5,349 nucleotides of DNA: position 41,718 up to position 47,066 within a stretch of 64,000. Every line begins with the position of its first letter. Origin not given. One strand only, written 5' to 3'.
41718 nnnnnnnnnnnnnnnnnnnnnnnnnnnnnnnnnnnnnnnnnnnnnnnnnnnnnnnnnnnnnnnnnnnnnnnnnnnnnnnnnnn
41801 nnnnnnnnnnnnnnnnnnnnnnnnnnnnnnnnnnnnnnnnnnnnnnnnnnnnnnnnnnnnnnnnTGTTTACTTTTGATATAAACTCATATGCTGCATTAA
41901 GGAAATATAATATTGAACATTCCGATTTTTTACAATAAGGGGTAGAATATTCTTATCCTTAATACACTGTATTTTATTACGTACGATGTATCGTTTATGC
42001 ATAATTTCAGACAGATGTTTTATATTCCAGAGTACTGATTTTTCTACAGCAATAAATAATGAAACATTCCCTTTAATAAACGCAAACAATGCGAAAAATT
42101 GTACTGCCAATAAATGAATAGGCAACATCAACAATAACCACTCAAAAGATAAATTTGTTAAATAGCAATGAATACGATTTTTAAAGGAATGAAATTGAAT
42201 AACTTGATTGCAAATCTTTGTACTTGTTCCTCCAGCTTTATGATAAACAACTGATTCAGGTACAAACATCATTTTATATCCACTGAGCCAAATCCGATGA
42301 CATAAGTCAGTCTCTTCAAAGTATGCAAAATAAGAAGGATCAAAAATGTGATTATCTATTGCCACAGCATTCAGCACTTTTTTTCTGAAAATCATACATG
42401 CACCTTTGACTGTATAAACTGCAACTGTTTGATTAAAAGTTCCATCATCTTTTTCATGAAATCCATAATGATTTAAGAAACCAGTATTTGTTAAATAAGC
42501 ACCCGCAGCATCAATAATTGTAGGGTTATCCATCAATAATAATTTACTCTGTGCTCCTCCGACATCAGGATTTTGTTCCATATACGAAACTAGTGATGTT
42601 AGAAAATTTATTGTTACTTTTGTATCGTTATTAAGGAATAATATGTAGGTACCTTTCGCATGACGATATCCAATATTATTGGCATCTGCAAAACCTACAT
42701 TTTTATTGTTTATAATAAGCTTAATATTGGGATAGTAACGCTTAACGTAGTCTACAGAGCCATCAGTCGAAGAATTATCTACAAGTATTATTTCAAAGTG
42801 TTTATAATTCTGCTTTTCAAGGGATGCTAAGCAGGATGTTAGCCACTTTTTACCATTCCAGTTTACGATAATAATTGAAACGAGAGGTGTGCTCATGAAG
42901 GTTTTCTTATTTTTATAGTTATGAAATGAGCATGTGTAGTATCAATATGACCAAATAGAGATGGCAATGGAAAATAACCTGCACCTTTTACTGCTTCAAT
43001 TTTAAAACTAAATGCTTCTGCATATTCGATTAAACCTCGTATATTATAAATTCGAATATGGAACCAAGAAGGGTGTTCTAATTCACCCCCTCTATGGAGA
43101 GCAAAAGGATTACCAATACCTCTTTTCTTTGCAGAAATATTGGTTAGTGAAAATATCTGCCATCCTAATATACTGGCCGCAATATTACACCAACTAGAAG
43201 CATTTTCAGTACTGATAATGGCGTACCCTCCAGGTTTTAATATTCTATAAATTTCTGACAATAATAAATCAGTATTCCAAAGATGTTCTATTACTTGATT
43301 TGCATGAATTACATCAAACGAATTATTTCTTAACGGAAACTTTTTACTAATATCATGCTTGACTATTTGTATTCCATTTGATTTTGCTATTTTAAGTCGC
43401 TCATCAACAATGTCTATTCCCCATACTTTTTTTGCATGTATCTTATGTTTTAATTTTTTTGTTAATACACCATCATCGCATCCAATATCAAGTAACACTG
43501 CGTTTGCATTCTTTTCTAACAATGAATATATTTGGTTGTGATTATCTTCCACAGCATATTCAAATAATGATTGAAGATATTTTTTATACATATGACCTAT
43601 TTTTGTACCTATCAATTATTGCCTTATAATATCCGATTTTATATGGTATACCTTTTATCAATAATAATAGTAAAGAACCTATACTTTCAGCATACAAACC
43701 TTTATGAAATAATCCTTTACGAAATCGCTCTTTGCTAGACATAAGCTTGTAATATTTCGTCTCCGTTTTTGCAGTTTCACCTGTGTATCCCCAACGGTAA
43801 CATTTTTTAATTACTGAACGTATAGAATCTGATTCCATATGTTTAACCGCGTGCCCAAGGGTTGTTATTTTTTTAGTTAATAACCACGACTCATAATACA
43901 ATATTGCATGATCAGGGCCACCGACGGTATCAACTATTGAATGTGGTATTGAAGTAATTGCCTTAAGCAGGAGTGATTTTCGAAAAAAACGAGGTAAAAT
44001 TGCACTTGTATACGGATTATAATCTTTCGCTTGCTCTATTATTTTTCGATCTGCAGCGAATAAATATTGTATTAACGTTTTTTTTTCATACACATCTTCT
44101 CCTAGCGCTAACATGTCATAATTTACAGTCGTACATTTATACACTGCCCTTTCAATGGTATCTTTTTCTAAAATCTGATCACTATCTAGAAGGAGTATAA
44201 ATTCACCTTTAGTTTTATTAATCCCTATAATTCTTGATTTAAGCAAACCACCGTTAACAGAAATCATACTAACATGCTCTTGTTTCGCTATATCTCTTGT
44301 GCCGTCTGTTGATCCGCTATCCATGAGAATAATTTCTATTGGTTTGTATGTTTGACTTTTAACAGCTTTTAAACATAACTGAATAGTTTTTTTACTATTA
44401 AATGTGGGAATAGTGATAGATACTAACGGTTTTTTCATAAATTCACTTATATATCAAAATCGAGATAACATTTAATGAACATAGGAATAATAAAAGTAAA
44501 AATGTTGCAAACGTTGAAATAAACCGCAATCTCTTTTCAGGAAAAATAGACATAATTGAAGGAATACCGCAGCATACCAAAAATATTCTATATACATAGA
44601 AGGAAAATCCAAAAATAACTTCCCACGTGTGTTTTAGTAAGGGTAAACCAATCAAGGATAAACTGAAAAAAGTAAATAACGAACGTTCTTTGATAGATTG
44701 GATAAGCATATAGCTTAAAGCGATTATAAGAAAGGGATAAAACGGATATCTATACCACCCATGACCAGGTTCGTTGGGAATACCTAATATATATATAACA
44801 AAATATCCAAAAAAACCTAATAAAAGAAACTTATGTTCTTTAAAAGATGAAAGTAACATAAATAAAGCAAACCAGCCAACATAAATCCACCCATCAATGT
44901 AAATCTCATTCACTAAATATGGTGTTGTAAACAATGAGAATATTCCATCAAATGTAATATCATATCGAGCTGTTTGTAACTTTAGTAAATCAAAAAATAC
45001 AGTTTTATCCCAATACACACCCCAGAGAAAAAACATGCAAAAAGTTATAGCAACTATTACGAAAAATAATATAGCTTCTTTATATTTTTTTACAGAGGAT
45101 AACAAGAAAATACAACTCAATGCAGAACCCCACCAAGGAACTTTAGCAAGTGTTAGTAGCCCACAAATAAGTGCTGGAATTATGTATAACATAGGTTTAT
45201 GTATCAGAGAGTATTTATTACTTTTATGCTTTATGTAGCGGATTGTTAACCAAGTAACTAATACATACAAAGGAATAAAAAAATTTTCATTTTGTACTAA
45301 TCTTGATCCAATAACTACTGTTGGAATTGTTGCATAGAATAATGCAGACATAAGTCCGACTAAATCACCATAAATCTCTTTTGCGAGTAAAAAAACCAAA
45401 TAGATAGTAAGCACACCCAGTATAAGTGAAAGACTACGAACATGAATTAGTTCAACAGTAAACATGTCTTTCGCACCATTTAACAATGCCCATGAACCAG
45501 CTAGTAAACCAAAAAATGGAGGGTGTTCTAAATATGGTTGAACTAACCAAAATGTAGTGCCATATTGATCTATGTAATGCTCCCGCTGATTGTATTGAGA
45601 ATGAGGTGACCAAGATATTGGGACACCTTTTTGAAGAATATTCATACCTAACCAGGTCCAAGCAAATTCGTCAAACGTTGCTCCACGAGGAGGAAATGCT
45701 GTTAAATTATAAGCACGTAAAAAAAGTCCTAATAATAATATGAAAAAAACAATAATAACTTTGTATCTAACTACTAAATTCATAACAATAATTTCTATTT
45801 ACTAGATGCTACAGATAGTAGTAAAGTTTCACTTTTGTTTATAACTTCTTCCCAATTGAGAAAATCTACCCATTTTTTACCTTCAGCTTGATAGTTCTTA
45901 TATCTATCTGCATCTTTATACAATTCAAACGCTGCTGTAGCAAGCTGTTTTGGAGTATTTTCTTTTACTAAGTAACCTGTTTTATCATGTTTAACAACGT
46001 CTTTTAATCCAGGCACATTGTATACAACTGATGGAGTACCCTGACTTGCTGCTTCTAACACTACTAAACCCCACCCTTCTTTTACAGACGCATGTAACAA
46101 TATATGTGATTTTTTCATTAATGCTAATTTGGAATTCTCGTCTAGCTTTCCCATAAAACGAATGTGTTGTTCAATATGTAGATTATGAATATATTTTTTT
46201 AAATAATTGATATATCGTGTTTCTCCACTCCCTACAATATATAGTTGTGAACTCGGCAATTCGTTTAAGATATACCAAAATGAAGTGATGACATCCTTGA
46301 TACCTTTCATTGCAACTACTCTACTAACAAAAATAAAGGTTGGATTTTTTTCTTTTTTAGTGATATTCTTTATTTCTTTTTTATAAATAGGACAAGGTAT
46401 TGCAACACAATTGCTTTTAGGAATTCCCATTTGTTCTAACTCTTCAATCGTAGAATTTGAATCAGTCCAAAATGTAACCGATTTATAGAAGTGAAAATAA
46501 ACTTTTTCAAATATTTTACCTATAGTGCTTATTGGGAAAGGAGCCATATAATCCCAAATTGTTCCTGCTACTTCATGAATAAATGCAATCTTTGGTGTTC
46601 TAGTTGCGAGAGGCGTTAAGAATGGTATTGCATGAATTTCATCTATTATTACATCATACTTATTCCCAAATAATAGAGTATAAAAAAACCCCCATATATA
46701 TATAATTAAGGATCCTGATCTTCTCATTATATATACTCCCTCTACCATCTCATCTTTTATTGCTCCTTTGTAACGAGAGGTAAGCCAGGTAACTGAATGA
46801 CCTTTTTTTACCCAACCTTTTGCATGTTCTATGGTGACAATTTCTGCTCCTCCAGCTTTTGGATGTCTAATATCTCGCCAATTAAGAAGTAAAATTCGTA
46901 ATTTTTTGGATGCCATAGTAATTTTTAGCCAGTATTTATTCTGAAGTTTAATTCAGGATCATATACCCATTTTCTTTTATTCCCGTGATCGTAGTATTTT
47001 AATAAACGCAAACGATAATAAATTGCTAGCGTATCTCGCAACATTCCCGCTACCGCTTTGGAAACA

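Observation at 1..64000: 64-kb contiguous glycosylation island with about 17 cytoplasmic GTs and at least 15 GT-C-type membrane glycosyltransferases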

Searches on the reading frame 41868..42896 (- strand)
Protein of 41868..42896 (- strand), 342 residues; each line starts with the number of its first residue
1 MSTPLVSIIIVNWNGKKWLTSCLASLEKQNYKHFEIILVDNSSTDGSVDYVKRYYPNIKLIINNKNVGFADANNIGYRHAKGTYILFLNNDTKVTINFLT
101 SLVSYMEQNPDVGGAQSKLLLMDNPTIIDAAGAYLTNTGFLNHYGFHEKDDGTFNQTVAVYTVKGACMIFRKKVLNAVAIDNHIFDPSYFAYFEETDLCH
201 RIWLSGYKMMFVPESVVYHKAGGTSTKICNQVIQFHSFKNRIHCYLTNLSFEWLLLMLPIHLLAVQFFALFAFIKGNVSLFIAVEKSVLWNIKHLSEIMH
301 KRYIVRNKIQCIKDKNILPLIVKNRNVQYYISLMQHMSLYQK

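Call 10: search_protein_families(library=pfam, proteins=[window:41868-42896:-], max_evalue=0.001)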
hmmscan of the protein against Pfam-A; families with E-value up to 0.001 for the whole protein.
window:41868-42896:- (342 aa): 5 families
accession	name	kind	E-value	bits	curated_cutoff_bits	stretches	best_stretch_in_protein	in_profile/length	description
PF00535.33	Glycos_transf_2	-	1.2e-29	103.8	23.3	1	7-115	1-114/168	Glycosyl transferase family 2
PF13641.12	Glyco_tranf_2_3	-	9.6e-19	68.7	27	1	6-231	3-223/230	Glycosyltransferase like family 2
PF13632.12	Glyco_trans_2_3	-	6.6e-11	42.8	27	1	84-260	1-174/198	Glycosyl transferase family group 2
PF10111.15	Glyco_tranf_2_2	-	9.7e-07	29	27.3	1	8-112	4-117/276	Glycosyltransferase like family 2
PF13506.12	Glyco_transf_21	-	0.00024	21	21.7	0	74-178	23-117/174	Glycosyl transferase family 21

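Call 18: search_protein_families(library=ncbifam, proteins=[window:41868-42896:-], max_evalue=0.00001)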
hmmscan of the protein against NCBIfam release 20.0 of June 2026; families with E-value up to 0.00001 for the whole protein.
window:41868-42896:- (342 aa): 21 families
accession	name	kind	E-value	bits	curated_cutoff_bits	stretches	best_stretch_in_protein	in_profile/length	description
NF007482.0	PRK10073.1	equivalog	2.3e-20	72.8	423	1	2-109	4-113/334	glycosyltransferase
NF041875.1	EPS_EpsD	equivalog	4.2e-19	69.1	370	1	6-226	1-213/325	exopolysaccharide biosynthesis glycosyltransferase EpsD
NF038299.1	EPS_HpsN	equivalog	6.1e-18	64.8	425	1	4-250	1-255/317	hormogonium polysaccharide biosynthesis glycosyltransferase HpsN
NF047683.1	TeichurnBiosyTuaG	equivalog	3.1e-17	63.1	400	1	3-109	5-114/252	teichuronic acid biosynthesis protein TuaG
TIGR03937.1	PgaC_IcaA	equivalog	9.5e-17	61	422.3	1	3-219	44-250/407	poly-beta-1,6-N-acetyl-D-glucosamine synthase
TIGR03965.1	mycofact_glyco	equivalog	1.6e-14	53.7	280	1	3-220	73-281/467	mycofactocin biosynthesis glycosyltransferase MftF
TIGR03111.1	glyc2_xrt_Gpos1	hypoth_equivalog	5.6e-14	51.8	363.95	1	3-177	48-229/439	TIGR03111 family XrtG-associated glycosyltransferase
TIGR04283.1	glyco_like_mftF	equivalog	8.6e-14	51.6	182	1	6-119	1-109/221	TIGR04283 family arsenosugar biosynthesis glycosyltransferase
TIGR01556.1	rhamnosyltran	subfamily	1.9e-13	50.3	200.55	1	19-237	10-221/281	rhamnosyltransferase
NF038302.1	EPS_HpsE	equivalog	5.6e-13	48.5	300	1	7-220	4-223/307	hormogonium polysaccharide biosynthesis glycosyltransferase HpsE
NF053739.1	GlytfEpsEBac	equivalog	7.3e-13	48.1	450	1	4-111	1-112/265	glycosyltransferase EpsE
NF050050.1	ProtGlycPglI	equivalog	5e-12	45.8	500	1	4-107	2-109/306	GalNAc(5)-diNAcBac-PP-undecaprenol beta-1,3-glucosyltransferase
NF045692.1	OglycostaseCruG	equivalog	2.2e-11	43.3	600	1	6-179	43-219/386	2'-O-glycosyltransferase CruG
TIGR04242.1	nodulat_NodC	equivalog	3.2e-11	42.8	550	1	3-217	47-262/395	chitooligosaccharide synthase NodC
NF007453.0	PRK10018.1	equivalog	4.8e-10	39.6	382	1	3-108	5-113/280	colanic acid biosynthesis glycosyltransferase WcaA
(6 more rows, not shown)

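Call 56: search_solved_structures(query=window:41868-42896:-, max_evalue=0.001)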
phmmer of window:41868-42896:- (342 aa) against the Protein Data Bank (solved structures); distinct sequences matched with E-value up to 0.001: 22.
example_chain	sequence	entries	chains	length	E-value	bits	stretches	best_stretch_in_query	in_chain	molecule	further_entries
5hea_A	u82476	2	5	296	1.5e-13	53.9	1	4-105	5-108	Putative glycosyltransferase (GalT1)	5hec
6p61_A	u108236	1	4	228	7.7e-13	51.5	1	3-123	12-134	Glycosyltransferase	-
2z87_A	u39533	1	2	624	1.1e-12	51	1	3-92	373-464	Chondroitin synthase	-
2z86_A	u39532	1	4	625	1.1e-12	51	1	3-92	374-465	Chondroitin synthase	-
3bcv_A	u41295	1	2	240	1e-10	44.5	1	3-99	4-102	Putative glycosyltransferase protein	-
3l7m_A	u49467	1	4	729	4.6e-10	42.3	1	7-100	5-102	Teichoic acid biosynthesis protein F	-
3l7j_A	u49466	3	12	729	4.6e-10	42.3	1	7-100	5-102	Teichoic acid biosynthesis protein F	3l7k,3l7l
3l7i_A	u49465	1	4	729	4.6e-10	42.3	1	7-100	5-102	Teichoic acid biosynthesis protein F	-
5tze_C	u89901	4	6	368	9.6e-10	41.3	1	7-108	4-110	Glycosyl transferase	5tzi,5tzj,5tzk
5tz8_A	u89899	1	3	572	1.9e-09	40.3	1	7-108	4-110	Glycosyl transferase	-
8vh7_A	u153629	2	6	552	8.7e-08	34.9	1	3-92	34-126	Heparosan synthase B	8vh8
8viw_A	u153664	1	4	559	8.9e-08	34.8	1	3-92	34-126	Heparosan synthase B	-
9omj_A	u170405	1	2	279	8.8e-05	25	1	6-100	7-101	Glycosyltransferase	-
9omm_A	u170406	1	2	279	9.2e-05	24.9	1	6-100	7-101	Glycosyltransferase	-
9omh_A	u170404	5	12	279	9.2e-05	24.9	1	6-100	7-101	Glycosyltransferase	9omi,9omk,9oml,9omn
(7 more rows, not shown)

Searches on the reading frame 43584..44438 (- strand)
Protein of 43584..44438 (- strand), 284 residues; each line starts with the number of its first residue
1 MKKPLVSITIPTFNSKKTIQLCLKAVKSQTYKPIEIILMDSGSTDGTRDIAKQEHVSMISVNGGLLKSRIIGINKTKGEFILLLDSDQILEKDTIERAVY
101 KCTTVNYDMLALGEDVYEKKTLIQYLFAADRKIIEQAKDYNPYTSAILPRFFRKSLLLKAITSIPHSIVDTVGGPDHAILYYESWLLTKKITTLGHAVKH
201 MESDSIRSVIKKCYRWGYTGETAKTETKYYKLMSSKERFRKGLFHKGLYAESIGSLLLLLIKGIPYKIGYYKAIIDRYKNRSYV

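Call 10: search_protein_families(library=pfam, proteins=[window:43584-44438:-], max_evalue=0.001)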
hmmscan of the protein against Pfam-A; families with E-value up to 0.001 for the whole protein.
window:43584-44438:- (284 aa): 3 families
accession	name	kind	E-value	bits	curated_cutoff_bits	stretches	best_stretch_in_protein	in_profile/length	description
PF00535.33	Glycos_transf_2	-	9e-24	84.7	23.3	1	7-120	1-121/168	Glycosyl transferase family 2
PF13641.12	Glyco_tranf_2_3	-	1.7e-10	41.8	27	1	6-116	3-125/230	Glycosyltransferase like family 2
PF10111.15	Glyco_tranf_2_2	-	0.00029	20.9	27.3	1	7-100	1-104/276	Glycosyltransferase like family 2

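Call 18: search_protein_families(library=ncbifam, proteins=[window:43584-44438:-], max_evalue=0.00001)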
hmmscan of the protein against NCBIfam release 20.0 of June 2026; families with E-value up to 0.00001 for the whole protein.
window:43584-44438:- (284 aa): 17 families
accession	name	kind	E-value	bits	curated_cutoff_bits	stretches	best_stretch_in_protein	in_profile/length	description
NF047683.1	TeichurnBiosyTuaG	equivalog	2e-17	63.7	400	1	2-107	4-116/252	teichuronic acid biosynthesis protein TuaG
TIGR04283.1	glyco_like_mftF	equivalog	6.4e-14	52.1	182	1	6-98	1-93/221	TIGR04283 family arsenosugar biosynthesis glycosyltransferase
NF007482.0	PRK10073.1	equivalog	9.6e-14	51.1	423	1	3-121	5-130/334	glycosyltransferase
TIGR03111.1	glyc2_xrt_Gpos1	hypoth_equivalog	3.2e-13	49.3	363.95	1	3-148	48-200/439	TIGR03111 family XrtG-associated glycosyltransferase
NF041875.1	EPS_EpsD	equivalog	2.4e-12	46.9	370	1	6-179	1-177/325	exopolysaccharide biosynthesis glycosyltransferase EpsD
NF050050.1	ProtGlycPglI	equivalog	2.8e-11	43.4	500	1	4-104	2-110/306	GalNAc(5)-diNAcBac-PP-undecaprenol beta-1,3-glucosyltransferase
TIGR03937.1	PgaC_IcaA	equivalog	1.3e-10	40.8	422.3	1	3-97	44-145/407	poly-beta-1,6-N-acetyl-D-glucosamine synthase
NF045692.1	OglycostaseCruG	equivalog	2e-09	36.9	600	1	6-54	43-91/386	2'-O-glycosyltransferase CruG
TIGR04242.1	nodulat_NodC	equivalog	3.6e-09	36.1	550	1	3-103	47-157/395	chitooligosaccharide synthase NodC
TIGR04182.1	glyco_TIGR04182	equivalog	1.5e-08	34.4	325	1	6-97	2-92/293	S-layer glycoprotein N-glycosyltransferase AglJ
NF041394.1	GtaseAglG_Halo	equivalog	6.9e-08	32.1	440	1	7-114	4-117/304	glucosyl-dolichyl phosphate glucuronosyltransferase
NF038299.1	EPS_HpsN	equivalog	1.7e-07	30.5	425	1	4-122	1-125/317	hormogonium polysaccharide biosynthesis glycosyltransferase HpsN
TIGR03469.1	HpnB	hypoth_equivalog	6.6e-07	28.7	379.25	0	4-108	44-166/386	hopene-associated glycosyltransferase HpnB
NF010496.0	PRK13915.1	equivalog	1.8e-06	27.3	262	1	5-61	32-91/307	glucosyl-3-phosphoglycerate synthase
NF053739.1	GlytfEpsEBac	equivalog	2e-06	27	450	1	4-99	1-104/265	glycosyltransferase EpsE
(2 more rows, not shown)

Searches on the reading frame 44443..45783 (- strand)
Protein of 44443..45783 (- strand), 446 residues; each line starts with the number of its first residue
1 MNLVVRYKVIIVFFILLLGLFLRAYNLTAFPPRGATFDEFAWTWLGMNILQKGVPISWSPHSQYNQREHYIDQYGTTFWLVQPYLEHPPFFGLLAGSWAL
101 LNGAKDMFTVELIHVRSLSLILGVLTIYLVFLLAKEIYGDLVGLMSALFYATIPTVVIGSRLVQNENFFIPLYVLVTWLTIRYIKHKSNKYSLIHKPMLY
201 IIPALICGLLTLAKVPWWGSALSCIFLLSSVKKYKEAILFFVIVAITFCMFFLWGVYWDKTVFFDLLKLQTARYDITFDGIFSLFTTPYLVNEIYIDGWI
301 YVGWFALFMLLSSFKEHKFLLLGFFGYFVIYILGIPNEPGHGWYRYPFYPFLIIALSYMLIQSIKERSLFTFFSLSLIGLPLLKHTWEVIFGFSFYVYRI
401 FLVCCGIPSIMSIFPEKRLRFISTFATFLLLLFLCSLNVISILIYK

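Call 6: search_protein_families(library=pfam, proteins=[window:44443-45783:-], max_evalue=0.01)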
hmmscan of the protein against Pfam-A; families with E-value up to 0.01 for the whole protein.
window:44443-45783:- (446 aa): 1 family
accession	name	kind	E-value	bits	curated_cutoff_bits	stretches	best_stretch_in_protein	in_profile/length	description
PF13231.12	PMT_2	-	1.5e-10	42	26.1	1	87-251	2-154/160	Dolichyl-phosphate-mannose-protein mannosyltransferase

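Call 100: search_protein_families(library=ncbifam, proteins=[window:44443-45783:-], max_evalue=0.01)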
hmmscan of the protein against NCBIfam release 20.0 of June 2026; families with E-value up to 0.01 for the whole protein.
window:44443-45783:- (446 aa): 2 families
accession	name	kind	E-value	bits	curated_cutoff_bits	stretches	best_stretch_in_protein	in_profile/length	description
TIGR04154.1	archaeo_STT3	subfamily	1e-05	24.1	450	1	86-226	68-216/831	oligosaccharyl transferase, archaeosortase A system-associated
TIGR03663.1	TIGR03663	subfamily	0.0059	15.7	126.25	0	113-260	71-230/435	flippase activity-associated protein Agl23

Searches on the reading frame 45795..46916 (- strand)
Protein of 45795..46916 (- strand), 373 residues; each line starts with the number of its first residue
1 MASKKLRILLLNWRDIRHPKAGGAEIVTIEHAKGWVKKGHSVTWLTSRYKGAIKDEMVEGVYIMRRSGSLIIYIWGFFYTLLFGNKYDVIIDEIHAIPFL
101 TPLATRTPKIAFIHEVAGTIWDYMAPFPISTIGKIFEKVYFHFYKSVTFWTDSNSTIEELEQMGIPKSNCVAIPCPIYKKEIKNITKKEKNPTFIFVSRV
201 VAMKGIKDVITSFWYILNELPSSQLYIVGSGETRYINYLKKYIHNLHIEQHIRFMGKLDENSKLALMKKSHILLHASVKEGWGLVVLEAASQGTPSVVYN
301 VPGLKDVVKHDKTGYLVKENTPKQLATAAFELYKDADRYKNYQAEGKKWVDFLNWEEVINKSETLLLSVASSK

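Call 10: search_protein_families(library=pfam, proteins=[window:45795-46916:-], max_evalue=0.001)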
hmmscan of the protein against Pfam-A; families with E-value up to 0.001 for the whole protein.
window:45795-46916:- (373 aa): 5 families
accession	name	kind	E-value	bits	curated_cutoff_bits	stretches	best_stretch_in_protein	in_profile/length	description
PF00534.26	Glycos_transf_1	-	2.1e-36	125.5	26.4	1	180-349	4-172/172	Glycosyl transferases group 1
PF13692.12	Glyco_trans_1_4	-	3.3e-26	92.7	27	1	192-335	2-142/142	Glycosyl transferases group 1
PF13439.12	Glyco_transf_4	-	6.6e-12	46.2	28.5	1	22-177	2-166/170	Glycosyltransferase Family 4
PF20706.3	GT4-conflict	-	9.9e-08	31.8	26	1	184-311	190-323/385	Family 4 Glycosyltransferase in conflict systems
PF13579.12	Glyco_trans_4_4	-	0.00036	21.4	29.7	1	22-175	1-157/158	Glycosyl transferase 4-like domain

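Call 103: search_protein_families(library=ncbifam, proteins=[window:45795-46916:-], max_evalue=1e-12)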
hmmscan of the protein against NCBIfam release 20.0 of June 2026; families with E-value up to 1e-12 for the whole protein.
window:45795-46916:- (373 aa): 15 families
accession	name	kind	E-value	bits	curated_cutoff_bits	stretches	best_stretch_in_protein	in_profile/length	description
TIGR03999.1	thiol_BshA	equivalog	1.2e-27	96.8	273.7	1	184-365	192-369/375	N-acetyl-alpha-D-glucosaminyl L-malate synthase BshA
NF041876.1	EPS_EpsE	equivalog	3.4e-25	89.1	400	1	185-350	208-376/389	exopolysaccharide biosynthesis GT4 family glycosyltransferase EpsE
NF046085.1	XrtY_assoc_Gly1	equivalog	8.4e-25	87.4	400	1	129-350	143-364/387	XrtY-associated glycosyltransferase XYAG1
NF047880.1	glyco_SdgA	exception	5.5e-22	78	800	1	77-365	208-486/488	serine-aspartate repeat adhesin O-glycosyltransferase SdgA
TIGR03449.1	mycothiol_MshA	equivalog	4.8e-18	65.3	462.5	1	189-362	218-396/406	D-inositol-3-phosphate glycosyltransferase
TIGR04047.1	MSMEG_0565_glyc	hypoth_equivalog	1e-17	64.3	259.85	1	185-359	187-364/373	MSMEG_0565 family glycosyltransferase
NF038011.1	PelF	equivalog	1.4e-17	63.9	100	1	164-351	276-473/489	GT4 family glycosyltransferase PelF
TIGR03088.1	stp2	hypoth_equivalog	5.3e-17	61.9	409.05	1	187-350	190-353/374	TIGR03088 family PEP-CTERM/XrtA system glycosyltransferase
NF041010.1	glycosy_Agl16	equivalog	6.3e-16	58.2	575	1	153-364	141-346/352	glycosylation protein Agl16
NF007396.0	PRK09922.1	equivalog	1.5e-15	56.9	385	1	158-329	148-320/361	lipopolysaccharide 1,6-galactosyltransferase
TIGR02095.1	glgA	subfamily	1.6e-15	56.7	328.45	1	184-346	287-456/477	glycogen/starch synthase, ADP-glucose type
TIGR04157.1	glyco_rSAM_CFB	subfamily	6.1e-15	55.1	400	1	186-318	222-349/406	TIGR04157 family glycosyltransferase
TIGR02149.1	glgA_Coryne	subfamily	9.7e-14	51.3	302.4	1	184-365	197-386/391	glycogen synthase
TIGR04063.1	stp3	hypoth_equivalog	4.5e-13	48.9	442.05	1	196-361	218-387/397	TIGR04063 family PEP-CTERM/XrtA system glycosyltransferase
NF038229.1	Glyco4_Geo_Pelo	equivalog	5e-13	48.8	400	1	187-346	157-312/338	GPMC system family 4 glycosyltransferase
